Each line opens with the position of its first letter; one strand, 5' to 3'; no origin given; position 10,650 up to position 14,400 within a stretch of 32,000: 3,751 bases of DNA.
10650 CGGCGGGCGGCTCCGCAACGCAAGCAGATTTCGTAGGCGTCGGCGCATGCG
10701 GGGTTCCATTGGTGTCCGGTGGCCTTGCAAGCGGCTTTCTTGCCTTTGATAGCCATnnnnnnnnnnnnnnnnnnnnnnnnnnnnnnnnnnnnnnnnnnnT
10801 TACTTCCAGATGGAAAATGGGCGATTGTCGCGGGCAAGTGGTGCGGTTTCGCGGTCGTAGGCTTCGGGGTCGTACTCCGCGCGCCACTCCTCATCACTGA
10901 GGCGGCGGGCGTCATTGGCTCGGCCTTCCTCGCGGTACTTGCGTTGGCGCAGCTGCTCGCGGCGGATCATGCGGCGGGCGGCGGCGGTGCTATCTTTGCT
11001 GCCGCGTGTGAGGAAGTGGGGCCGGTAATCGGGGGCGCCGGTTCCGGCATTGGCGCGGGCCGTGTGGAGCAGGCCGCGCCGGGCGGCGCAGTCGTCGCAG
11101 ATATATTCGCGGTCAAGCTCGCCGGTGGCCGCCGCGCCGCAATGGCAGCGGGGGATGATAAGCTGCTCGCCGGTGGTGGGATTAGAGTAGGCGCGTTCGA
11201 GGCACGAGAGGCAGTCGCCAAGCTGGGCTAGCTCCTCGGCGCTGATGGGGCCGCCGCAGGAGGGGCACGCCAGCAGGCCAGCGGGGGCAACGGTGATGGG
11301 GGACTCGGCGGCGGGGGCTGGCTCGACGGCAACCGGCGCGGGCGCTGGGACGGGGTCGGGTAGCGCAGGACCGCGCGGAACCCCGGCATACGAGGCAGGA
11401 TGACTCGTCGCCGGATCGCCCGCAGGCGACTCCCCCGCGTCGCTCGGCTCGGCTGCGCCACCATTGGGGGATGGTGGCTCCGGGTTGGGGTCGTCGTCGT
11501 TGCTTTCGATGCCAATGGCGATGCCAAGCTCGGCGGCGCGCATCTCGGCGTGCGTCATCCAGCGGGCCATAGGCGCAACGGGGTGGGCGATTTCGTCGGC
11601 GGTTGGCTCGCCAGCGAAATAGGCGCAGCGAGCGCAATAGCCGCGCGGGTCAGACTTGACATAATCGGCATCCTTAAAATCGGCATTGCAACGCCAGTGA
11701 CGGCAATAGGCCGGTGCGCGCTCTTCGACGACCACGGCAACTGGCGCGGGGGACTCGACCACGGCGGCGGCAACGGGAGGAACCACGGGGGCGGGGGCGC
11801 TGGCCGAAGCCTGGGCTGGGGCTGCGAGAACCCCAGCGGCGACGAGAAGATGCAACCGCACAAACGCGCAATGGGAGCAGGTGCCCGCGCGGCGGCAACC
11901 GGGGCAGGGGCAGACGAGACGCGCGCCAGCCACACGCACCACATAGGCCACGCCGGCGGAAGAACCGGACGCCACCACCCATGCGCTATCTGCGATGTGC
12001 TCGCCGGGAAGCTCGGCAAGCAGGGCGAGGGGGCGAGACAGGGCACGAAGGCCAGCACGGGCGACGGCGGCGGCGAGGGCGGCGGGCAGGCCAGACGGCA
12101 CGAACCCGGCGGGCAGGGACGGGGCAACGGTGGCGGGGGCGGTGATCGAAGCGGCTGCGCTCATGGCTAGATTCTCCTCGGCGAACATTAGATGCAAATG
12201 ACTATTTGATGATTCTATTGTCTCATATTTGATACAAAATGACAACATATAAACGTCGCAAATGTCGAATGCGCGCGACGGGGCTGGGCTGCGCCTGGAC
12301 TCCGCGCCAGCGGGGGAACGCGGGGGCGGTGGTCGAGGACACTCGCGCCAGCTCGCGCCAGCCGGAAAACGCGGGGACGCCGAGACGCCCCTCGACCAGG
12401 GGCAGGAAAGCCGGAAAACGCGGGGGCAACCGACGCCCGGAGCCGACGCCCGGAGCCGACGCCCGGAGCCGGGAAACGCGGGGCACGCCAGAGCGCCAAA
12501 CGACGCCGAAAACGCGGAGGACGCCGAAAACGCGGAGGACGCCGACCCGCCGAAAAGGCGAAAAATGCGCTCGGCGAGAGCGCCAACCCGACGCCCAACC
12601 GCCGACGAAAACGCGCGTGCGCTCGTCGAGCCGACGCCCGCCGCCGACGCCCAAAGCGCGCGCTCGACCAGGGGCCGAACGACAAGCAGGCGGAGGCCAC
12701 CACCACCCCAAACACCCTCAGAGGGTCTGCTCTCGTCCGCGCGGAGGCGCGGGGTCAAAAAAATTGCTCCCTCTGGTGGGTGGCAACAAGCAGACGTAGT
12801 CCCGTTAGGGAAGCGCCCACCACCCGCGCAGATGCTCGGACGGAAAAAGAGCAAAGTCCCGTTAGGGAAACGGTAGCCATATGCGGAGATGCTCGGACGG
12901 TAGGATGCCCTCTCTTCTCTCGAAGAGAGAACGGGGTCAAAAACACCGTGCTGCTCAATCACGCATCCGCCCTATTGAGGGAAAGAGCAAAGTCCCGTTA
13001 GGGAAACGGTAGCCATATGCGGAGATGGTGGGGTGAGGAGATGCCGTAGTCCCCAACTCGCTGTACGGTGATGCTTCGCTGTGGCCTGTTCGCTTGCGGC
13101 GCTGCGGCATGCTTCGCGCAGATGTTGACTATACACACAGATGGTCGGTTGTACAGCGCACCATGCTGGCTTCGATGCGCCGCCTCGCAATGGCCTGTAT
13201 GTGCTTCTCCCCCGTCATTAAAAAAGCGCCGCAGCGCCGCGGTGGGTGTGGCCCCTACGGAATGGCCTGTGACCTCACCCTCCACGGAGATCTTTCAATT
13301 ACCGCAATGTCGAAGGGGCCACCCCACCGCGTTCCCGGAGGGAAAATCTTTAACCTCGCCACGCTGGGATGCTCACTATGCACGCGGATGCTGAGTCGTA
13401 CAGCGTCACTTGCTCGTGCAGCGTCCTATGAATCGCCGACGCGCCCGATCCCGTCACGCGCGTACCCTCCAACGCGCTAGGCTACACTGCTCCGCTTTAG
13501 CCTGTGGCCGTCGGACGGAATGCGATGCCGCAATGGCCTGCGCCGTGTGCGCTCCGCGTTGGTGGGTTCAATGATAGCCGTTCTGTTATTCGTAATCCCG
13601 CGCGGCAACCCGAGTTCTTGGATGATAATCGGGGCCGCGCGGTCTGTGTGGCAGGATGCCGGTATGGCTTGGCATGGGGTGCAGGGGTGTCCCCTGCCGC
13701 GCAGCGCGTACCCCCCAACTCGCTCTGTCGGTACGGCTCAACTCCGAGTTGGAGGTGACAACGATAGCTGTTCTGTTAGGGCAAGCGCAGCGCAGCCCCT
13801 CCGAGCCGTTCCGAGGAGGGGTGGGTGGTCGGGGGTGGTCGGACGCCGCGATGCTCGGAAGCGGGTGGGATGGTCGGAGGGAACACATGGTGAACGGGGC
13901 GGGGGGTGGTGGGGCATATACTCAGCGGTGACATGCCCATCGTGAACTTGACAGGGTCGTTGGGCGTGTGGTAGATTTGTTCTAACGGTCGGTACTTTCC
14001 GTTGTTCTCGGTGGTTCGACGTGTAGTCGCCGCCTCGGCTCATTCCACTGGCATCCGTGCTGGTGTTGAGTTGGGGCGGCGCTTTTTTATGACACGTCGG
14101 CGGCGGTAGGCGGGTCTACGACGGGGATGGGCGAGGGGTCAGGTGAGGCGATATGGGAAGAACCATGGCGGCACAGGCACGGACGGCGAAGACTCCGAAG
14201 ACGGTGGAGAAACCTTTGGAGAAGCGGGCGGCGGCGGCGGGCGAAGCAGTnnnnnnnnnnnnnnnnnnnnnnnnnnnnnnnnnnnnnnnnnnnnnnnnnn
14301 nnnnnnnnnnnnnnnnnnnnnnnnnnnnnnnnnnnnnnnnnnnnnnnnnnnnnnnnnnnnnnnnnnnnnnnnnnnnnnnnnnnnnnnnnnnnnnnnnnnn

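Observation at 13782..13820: Filled versus empty site inside the window: a 39-nt hairpin element is an insertion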

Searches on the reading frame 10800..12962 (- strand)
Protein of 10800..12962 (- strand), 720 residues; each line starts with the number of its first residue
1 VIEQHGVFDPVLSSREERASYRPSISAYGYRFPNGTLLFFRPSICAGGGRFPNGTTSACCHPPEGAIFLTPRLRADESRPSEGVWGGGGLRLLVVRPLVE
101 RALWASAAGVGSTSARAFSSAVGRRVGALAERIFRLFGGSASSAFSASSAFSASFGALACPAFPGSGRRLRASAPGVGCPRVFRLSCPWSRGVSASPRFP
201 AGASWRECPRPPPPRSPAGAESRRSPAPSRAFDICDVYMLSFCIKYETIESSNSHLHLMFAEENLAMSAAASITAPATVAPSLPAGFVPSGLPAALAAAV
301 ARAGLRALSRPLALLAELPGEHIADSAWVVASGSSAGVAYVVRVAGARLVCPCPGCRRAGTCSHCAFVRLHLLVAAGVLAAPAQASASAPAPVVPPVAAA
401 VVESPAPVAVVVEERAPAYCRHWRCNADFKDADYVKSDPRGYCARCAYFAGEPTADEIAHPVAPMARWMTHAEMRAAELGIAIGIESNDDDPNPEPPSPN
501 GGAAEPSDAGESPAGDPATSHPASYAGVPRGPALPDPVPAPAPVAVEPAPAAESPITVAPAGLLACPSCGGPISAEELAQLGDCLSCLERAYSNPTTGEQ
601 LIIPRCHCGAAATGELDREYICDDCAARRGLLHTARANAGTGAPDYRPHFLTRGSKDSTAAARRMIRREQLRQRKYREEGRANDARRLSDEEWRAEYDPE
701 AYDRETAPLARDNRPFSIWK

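Call 9: search_protein_families(library=pfam, proteins=[window:10800-12962:-], max_evalue=0.01)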
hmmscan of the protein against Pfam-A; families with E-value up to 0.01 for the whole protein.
window:10800-12962:- (720 aa): 0 families

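Call 49: search_protein_families(library=phrogs, proteins=[window:10800-12962:-], max_evalue=0.01)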
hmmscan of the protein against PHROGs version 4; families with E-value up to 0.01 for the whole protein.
window:10800-12962:- (720 aa): 0 families

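Call 87: search_protein_families(library=ncbifam, proteins=[window:10800-12962:-], max_evalue=0.1)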
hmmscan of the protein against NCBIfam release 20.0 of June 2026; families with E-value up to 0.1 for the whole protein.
window:10800-12962:- (720 aa): 0 families

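Call 88: search_solved_structures(query=window:10800-12962:-, max_evalue=1)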
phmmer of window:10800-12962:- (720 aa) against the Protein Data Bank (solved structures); distinct sequences matched with E-value up to 1: 0.

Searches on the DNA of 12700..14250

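Call 94: search_rna_families(source=window, start=12700, end=14250, threshold=evalue, max_evalue=1)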
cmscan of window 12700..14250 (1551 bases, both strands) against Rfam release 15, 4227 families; matches with E-value up to 1: 0.
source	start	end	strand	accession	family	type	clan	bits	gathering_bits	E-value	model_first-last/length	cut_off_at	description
